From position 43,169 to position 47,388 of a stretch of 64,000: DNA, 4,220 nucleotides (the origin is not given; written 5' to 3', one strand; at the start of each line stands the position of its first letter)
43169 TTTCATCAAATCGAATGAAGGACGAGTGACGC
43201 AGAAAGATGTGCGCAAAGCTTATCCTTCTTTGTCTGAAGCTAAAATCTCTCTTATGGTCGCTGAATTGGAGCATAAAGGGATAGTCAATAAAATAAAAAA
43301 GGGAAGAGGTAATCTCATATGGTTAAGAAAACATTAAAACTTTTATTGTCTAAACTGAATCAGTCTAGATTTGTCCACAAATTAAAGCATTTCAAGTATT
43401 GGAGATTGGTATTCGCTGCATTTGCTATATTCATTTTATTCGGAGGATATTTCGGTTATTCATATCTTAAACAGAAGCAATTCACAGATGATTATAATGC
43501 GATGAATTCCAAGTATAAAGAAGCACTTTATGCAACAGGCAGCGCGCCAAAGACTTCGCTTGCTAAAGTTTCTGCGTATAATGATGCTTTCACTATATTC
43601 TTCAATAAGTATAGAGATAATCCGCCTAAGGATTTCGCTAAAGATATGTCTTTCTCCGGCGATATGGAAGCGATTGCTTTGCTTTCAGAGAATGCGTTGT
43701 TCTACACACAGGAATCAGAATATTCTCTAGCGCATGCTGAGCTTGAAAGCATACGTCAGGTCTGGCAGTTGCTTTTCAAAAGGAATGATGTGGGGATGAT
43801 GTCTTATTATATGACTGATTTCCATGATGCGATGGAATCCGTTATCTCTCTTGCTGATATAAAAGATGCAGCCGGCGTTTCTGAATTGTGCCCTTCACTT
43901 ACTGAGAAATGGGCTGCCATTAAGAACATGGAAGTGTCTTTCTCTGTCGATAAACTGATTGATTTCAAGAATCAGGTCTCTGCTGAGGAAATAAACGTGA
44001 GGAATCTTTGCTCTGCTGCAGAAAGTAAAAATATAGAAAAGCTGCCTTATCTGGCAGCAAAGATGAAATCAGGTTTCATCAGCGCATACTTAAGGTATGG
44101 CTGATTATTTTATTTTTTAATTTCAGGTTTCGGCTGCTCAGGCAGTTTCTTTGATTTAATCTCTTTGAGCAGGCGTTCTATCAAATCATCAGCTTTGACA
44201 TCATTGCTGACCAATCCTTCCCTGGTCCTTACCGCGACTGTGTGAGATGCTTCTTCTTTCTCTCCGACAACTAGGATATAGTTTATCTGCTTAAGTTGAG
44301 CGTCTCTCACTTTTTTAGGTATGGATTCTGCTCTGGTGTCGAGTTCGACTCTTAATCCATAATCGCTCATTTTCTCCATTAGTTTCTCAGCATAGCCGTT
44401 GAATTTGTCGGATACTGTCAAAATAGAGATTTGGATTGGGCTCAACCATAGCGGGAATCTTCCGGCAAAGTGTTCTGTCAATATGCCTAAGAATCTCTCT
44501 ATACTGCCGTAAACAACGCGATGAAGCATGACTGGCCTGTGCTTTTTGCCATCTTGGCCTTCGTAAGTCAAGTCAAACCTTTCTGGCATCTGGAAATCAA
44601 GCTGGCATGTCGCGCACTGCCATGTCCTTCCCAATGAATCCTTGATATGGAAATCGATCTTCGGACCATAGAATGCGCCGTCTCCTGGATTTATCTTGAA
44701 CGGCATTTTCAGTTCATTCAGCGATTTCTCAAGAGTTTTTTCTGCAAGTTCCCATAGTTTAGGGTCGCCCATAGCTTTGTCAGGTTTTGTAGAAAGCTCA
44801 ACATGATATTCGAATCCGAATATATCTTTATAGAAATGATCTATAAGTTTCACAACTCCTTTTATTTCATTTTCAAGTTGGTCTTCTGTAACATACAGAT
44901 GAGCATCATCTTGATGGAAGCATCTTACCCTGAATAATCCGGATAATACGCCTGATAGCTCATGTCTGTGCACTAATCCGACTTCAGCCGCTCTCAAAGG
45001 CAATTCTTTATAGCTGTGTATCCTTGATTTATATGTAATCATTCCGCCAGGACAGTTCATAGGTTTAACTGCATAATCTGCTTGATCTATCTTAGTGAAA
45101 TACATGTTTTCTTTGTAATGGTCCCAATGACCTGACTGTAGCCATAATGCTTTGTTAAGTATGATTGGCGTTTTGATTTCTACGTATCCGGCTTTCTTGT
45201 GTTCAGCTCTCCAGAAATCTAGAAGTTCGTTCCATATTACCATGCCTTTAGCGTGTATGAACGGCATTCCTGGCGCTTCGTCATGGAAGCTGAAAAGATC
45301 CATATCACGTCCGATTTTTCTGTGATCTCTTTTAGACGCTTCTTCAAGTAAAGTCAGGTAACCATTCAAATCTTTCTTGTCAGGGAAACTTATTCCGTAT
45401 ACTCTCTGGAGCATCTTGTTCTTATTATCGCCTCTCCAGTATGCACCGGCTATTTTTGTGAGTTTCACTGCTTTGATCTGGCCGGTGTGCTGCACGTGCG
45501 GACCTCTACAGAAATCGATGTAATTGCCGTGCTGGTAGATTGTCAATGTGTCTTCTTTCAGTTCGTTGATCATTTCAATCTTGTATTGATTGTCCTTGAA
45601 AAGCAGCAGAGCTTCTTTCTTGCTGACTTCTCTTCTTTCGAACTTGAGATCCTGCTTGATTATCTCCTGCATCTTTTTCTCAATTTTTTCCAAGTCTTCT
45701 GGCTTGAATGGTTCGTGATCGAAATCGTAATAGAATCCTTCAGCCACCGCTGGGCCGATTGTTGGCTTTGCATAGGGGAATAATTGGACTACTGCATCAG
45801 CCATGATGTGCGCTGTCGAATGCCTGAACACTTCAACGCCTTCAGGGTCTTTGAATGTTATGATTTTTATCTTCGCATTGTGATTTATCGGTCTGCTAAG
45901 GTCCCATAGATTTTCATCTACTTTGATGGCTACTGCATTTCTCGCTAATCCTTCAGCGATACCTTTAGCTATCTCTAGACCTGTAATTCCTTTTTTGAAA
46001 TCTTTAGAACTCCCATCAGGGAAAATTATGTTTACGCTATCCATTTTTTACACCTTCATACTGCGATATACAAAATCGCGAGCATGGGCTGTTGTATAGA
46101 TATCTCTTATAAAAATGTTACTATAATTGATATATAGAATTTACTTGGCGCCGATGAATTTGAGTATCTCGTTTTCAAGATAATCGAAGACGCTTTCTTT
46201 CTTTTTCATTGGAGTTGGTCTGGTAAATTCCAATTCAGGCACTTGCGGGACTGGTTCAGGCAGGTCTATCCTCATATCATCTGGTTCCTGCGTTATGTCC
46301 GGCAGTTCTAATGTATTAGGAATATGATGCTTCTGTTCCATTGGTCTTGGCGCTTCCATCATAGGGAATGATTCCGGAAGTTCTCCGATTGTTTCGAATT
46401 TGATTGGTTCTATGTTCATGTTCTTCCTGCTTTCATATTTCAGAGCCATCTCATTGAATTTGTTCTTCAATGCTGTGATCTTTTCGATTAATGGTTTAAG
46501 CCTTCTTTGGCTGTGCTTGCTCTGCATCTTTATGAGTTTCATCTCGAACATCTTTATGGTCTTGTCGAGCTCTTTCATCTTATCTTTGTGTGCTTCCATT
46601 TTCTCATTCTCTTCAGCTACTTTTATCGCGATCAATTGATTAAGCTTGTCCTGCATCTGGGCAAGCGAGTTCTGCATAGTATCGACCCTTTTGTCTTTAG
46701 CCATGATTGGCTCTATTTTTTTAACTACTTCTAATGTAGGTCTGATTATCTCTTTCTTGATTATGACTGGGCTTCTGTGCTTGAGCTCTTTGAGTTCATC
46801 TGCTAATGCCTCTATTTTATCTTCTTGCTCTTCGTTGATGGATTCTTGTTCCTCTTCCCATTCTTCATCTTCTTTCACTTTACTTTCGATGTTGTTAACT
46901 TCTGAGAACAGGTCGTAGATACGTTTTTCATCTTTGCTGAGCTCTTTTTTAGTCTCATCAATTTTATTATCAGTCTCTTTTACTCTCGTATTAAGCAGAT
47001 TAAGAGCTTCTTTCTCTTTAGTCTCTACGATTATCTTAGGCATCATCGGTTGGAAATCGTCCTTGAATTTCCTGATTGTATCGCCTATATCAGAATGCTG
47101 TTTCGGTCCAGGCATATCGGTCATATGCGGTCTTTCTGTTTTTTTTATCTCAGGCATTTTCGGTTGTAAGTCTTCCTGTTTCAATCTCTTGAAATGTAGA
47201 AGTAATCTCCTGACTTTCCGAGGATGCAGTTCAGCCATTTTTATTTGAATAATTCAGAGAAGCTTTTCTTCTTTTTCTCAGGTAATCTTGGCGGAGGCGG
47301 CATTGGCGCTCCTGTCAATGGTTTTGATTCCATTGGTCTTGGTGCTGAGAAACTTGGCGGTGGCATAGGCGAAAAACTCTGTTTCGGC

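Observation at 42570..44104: Single-pass membrane regulator: extracytoplasmic beta-sandwich, TM, cytoplasmic winged helix, with overlapping membrane-anchored partner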

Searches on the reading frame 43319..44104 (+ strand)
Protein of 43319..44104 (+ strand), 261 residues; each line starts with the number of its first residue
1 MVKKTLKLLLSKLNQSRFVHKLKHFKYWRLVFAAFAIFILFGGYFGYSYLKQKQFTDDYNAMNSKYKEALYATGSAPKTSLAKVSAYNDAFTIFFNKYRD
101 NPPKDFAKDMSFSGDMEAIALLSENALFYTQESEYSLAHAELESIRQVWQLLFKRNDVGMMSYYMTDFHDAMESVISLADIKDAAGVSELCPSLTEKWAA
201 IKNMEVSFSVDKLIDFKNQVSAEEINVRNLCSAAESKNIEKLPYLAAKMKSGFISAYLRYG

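Call 3: search_protein_families(library=pfam, proteins=[window:43319-44104:+], max_evalue=1)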
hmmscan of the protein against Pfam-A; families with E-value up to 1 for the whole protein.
window:43319-44104:+ (261 aa): 1 family
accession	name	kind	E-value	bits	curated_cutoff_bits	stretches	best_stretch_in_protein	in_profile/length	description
PF01778.22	Ribosomal_L28e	-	0.16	13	33.2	1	198-235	3-39/115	Ribosomal L28e protein family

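Call 4: search_protein_families(library=ncbifam, proteins=[window:43319-44104:+], max_evalue=1)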
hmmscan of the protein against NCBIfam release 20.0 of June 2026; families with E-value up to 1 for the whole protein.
window:43319-44104:+ (261 aa): 0 families

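Call 9: find_homologous_proteins(query=window:43319-44104:+, max_evalue=0.001)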
Query window:43319-44104:+ (261 aa): 1 proteins with E <= 0.001 among 399 candidates.
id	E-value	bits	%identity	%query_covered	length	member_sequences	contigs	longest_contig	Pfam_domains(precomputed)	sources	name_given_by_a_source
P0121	9.3e-167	571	100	100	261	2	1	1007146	-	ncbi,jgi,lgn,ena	ncbi:MAG: hypothetical protein WC471_01660 [Candidatus Woesearchaeota archaeon]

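Call 17: search_protein_representatives(protein=window:43319-44104:+)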
Query: 261 residues. Proteins with E-value up to 0.001 (for the whole library): 131; up to 1e-10: 56; up to 1e-30: 6. The best 131 are listed.
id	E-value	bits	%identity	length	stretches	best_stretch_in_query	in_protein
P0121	3.0e-167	570.7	100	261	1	1-261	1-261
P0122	9.5e-55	202.5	40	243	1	21-261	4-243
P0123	2.7e-51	191.1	39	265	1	1-261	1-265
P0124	1.6e-36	142.8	35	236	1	30-261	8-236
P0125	2.1e-33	132.6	31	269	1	19-261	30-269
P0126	9.0e-33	130.5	33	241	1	33-261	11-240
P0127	2.6e-30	122.5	34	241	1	32-261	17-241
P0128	1.3e-28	116.9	35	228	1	38-261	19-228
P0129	1.8e-28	116.4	33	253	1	20-261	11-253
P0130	1.9e-28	116.4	29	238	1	32-261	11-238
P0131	1.3e-27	113.6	34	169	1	93-261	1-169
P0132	3.1e-26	109.1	30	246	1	14-261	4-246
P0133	1.3e-24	103.9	31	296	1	28-261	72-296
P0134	4.1e-23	98.9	33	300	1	26-261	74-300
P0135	2.9e-22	96.1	32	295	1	33-259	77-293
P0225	5.2e-05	39.6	27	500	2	61-232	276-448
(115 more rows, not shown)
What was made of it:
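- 43319..44104 (+): Gene 2 (261 aa): K/R-rich N terminus inside, one TM helix (about residues 30-50), and an extracytoplasmic all-helical domain of two four-helix bundles. In the alignment of its closest homologs (A5), two Cys and an FHD.ME motif are conserved. It is a lineage-specific accessory and overlaps gene 1 by 19 nt. An SD-like GAGGT lies 8 nt before its ATG. 131 distant homologs, 6 of them at E<1e-30 (call 17).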

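Call 27: search_protein_families(library=pfam, proteins=[P0133, P0225], max_evalue=0.1)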
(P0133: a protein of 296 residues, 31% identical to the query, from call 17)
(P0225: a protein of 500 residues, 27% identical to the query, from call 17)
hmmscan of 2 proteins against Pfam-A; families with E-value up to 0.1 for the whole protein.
P0133 (296 aa): 2 families
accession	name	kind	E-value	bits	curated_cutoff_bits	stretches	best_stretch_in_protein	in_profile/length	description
PF11127.14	YgaP-like_TM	-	1.3e-13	51.3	25.3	1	4-64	3-63/66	Inner membrane protein YgaP-like, transmembrane domain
PF11288.14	DUF3089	-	0.035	14.1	23.4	0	110-161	53-107/207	Protein of unknown function (DUF3089)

P0225 (500 aa): 0 families

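Call 55: predict_structure(alignment_id=A3)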
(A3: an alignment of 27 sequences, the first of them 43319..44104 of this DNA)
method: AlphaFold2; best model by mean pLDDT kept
length: 261 residues; sequences in the alignment: 27
mean_pLDDT: 93.1   pTM: 0.79
mean pLDDT of the five models: 93.1, 92.5, 92.5, 92.1, 92.0
residues with pLDDT >= 90: 224; 70-90: 23; 50-70: 14; < 50: 0
segments of 3 or more residues with pLDDT < 50: none
pLDDT, mean of each block of 10 residues (from residue 1): 79 61 72 93 91 94 95 95 98 98 96 98 99 98 96 93 93 98 98 98 94 96 98 98 98 92 86
secondary structure, 60 per line:
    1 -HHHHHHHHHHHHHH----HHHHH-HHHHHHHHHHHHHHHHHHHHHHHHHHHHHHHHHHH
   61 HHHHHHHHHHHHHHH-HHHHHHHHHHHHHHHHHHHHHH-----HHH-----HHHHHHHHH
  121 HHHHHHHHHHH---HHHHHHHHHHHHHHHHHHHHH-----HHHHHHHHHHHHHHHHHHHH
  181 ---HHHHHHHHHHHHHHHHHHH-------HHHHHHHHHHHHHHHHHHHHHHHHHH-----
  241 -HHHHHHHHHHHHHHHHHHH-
elements in order: H2-15 H20-24 H26-75 H77-98 H112-131 H135-155 H161-180 H184-202 H210-235 H242-260
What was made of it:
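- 43319..44104 (+): AF2 pLDDT 93 (call 55).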

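Call 58: fold_search(model_id=the predicted structure, library=pdb)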
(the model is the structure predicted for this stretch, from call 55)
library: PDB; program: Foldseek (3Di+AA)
matches with E <= 10: 595; with E <= 0.001: 0
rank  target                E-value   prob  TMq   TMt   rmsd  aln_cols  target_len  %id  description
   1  9dbf                  1.2e-02  1.00  0.34  0.28  11.4       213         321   12  Zn-Bound Structure of a Single-Chain Tet4 Variant with an L42W Mutation (released 2025-08-06)
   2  1h6g_B                1.7e-02  1.00  0.30  0.32  13.6       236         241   10  alpha-catenin M-domain (released 2001-08-07)
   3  9dbd                  2.1e-02  1.00  0.31  0.25  12.3       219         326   13  Zn-Bound Structure of a Single-Chain Tet4 Variant with an H38E Mutation (released 2025-08-06)
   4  9hb3_R                2.4e-02  1.00  0.32  0.25  18.6       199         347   10  cryo-EM structure of inactive human arginine-vasopressin (AVP) V2 receptor (V2R) with Mambaquaretin1 K39A (MQK39A) (released 2025-06-04)
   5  9iya_A                3.1e-02  0.99  0.30  0.22  19.0       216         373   10  Cryo-EM structure of GPR55-Fab-Nb-ONO-9710531 complex (released 2025-01-01)
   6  9hap_R                3.3e-02  1.00  0.32  0.25  20.1       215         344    8  Cryo-EM structure of inactive human arginine-vasopressin (AVP) V2 receptor (V2R) with tolvaptan (released 2025-06-04)
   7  6kuy                  3.6e-02  1.00  0.35  0.25  13.5       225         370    8  Crystal structure of the alpha2A adrenergic receptor in complex with a partial agonist (released 2019-12-04)
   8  5wiu                  4.1e-02  1.00  0.34  0.25  17.1       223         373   11  Structure of the human D4 Dopamine receptor in complex with Nemonapride (released 2017-10-18)
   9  1l7c_A                5.3e-02  0.99  0.32  0.35  10.2       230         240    8  alpha-catenin fragment, residues 385-651 (released 2002-06-19)
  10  6os0_A                6.1e-02  0.99  0.31  0.22  18.6       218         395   11  Structure of synthetic nanobody-stabilized angiotensin II type 1 receptor bound to angiotensin II (released 2020-02-19)
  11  6kux                  6.4e-02  1.00  0.34  0.25  13.7       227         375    8  Crystal structures of the alpha2A adrenergic receptor in complex with an antagonist RSC. (released 2019-12-04)
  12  8ynt_R                6.4e-02  0.97  0.31  0.21  17.6       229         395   14  Cryo-EM structure of SNAP-94847-bound MCHR1, S2 state (released 2024-12-18)
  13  7pp1                  7.0e-02  0.97  0.32  0.24  20.5       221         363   10  Crystal structure of the P2Y12 receptor in complex with the inverse agonist selatogrel. (released 2022-11-02)
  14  8del_A                8.4e-02  1.00  0.29  0.65   3.7       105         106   14  Trimeric Heme-Free Cytochrome Variant ApoCyt-TriCyt3 (released 2022-07-06)
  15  8tf5                  8.4e-02  0.94  0.29  0.22  19.8       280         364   10  Crystal structure of orphan G protein-coupled receptor 6, pseudoapo form (released 2024-12-04)
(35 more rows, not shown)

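Call 61: find_related_loci(query=A5, collection=metagenome_contigs, flank=3000)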
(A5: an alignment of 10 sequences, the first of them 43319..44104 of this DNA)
Query A5 (261 aa) in metagenome_contigs; peptide patterns used: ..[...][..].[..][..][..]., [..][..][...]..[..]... (x = any residue, [..] = any of these).
203 stretches matched a pattern; 32 encode a relative of the query (tblastn E <= 1e-3); 32 distinct loci.
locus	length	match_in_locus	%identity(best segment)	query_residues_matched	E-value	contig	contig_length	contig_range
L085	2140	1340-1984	36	46-261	9e-36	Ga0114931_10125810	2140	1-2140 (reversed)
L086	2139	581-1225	30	38-261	1e-28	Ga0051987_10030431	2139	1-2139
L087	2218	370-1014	29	38-261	2e-28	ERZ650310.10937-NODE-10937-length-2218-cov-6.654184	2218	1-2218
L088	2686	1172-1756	31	55-258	5e-28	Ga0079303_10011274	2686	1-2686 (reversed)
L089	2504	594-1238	29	38-261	5e-28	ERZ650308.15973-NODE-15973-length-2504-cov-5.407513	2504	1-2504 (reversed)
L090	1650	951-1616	31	30-261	9e-28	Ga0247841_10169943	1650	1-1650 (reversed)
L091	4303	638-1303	31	30-261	1e-27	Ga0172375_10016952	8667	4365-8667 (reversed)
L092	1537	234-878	29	38-261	3e-27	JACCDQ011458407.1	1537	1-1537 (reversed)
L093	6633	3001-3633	30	42-261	5e-26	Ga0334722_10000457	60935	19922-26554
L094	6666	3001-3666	30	30-261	8e-26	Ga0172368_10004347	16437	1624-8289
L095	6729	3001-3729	28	4-261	2e-25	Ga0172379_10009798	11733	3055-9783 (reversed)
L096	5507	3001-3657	29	36-261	3e-25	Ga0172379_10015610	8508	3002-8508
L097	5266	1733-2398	30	30-261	3e-25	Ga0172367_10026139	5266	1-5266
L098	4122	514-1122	31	50-261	5e-25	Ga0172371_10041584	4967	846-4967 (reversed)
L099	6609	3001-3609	31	50-261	5e-25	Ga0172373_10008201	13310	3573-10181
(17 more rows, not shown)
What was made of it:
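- Tried and rejected: It was repeated with a closer set (call 61).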

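Call 68: search_protein_families(library=pfam, proteins=[L085:763-1194:+, L085:37-462:+], max_evalue=0.01)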
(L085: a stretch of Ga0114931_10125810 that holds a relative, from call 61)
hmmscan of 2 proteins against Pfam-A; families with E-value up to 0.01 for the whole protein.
L085:763-1194:+ (143 aa): 3 families
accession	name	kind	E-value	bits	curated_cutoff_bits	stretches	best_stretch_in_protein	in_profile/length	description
PF24034.1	DUF7343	-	9.4e-12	45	27.6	1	81-140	2-61/62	Domain of unknown function (DUF7343)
PF12802.13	MarR_2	-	3.5e-06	27.5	27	1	87-131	10-54/61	MarR family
PF13545.12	HTH_Crp_2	-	0.00015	22.1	27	1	97-142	22-64/70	Crp-like helix-turn-helix domain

L085:37-462:+ (141 aa): 0 families

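Call 75: find_homologous_proteins(query=A5, max_evalue=0.00001)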
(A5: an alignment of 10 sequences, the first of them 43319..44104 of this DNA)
Query A5 (10 sequences) (261 aa, profile of the alignment): 7 proteins with E <= 0.00001 among 3692 candidates.
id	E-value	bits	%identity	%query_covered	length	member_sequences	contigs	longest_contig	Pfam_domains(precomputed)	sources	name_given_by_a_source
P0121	2.4e-91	324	100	100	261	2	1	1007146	-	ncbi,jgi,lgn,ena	ncbi:MAG: hypothetical protein WC471_01660 [Candidatus Woesearchaeota archaeon]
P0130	2.0e-90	321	29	89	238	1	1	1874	-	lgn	-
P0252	7.1e-87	309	36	83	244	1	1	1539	-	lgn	-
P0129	9.4e-87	309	33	89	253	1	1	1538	-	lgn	-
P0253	1.2e-83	299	35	84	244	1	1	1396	-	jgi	jgi:uncharacterized protein YneF (UPF0154 family)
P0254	2.1e-72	262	33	80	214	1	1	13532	-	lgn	-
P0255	6.0e-6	44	37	21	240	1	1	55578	-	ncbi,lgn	-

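Call 76: find_encoding_contigs(protein=P0254, flank=4000, max_places=2)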
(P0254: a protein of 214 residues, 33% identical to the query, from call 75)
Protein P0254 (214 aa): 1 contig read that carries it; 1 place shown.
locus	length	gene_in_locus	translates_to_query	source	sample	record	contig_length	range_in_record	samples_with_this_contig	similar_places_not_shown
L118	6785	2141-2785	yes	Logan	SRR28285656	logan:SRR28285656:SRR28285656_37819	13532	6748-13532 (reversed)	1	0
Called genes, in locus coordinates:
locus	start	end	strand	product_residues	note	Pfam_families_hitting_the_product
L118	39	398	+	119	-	PF02643:DUF192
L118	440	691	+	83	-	PF01022:HTH_5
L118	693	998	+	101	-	PF13192:Thioredoxin_3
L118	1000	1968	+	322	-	PF03773:ArsP_1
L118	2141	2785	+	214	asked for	-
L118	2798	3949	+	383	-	PF05753:TRAP_beta (faint), PF07705:CARDB (faint), PF10633:NPCBM_assoc (faint)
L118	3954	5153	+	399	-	PF02687:FtsX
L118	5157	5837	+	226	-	PF00005:ABC_tran, PF02463:SMC_N (weak), PF13304:AAA_21 (faint)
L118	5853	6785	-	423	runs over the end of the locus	PF00999:Na_H_Exchanger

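Call 77: find_encoding_contigs(protein=P0130, flank=4000, max_places=2)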
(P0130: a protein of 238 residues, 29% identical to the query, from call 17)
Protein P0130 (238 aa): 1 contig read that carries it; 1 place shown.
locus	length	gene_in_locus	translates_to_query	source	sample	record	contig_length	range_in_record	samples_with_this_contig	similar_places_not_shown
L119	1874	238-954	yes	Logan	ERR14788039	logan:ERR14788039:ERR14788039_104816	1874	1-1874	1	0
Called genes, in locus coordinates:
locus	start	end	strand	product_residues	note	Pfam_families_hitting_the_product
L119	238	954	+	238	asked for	-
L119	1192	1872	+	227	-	?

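Call 78: find_encoding_contigs(protein=P0129, flank=4000, max_places=2)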
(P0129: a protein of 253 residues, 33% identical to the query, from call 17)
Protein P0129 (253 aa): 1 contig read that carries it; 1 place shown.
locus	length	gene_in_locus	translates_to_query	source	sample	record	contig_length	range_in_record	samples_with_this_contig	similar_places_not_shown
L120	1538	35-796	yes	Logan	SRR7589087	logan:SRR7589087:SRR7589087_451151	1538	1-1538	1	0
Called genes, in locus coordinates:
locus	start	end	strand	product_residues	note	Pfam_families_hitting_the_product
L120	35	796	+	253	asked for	-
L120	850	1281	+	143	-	-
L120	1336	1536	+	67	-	?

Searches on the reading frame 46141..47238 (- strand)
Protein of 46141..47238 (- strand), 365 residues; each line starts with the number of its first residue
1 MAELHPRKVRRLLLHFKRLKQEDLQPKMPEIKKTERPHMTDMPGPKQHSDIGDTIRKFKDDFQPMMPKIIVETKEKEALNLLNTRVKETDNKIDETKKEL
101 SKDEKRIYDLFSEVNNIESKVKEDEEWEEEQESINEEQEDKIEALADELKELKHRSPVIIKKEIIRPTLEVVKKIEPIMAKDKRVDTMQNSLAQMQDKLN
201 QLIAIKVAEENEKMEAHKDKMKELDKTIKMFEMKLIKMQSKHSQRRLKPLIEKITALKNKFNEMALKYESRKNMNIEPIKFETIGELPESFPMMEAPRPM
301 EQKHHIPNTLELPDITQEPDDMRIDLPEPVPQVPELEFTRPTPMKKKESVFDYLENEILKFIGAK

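Call 27: search_protein_families(library=pfam, proteins=[window:46141-47238:-], max_evalue=0.1)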
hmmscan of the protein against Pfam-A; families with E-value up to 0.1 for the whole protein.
window:46141-47238:- (365 aa): 2 families
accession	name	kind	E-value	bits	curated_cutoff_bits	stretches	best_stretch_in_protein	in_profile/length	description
PF08614.16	ATG16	-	0.0022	18.7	33.7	1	82-150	100-168/200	Autophagy protein 16 (ATG16)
PF16591.11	HBM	-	0.019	14.9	29.8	1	184-273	10-99/254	Helical bimodular sensor domain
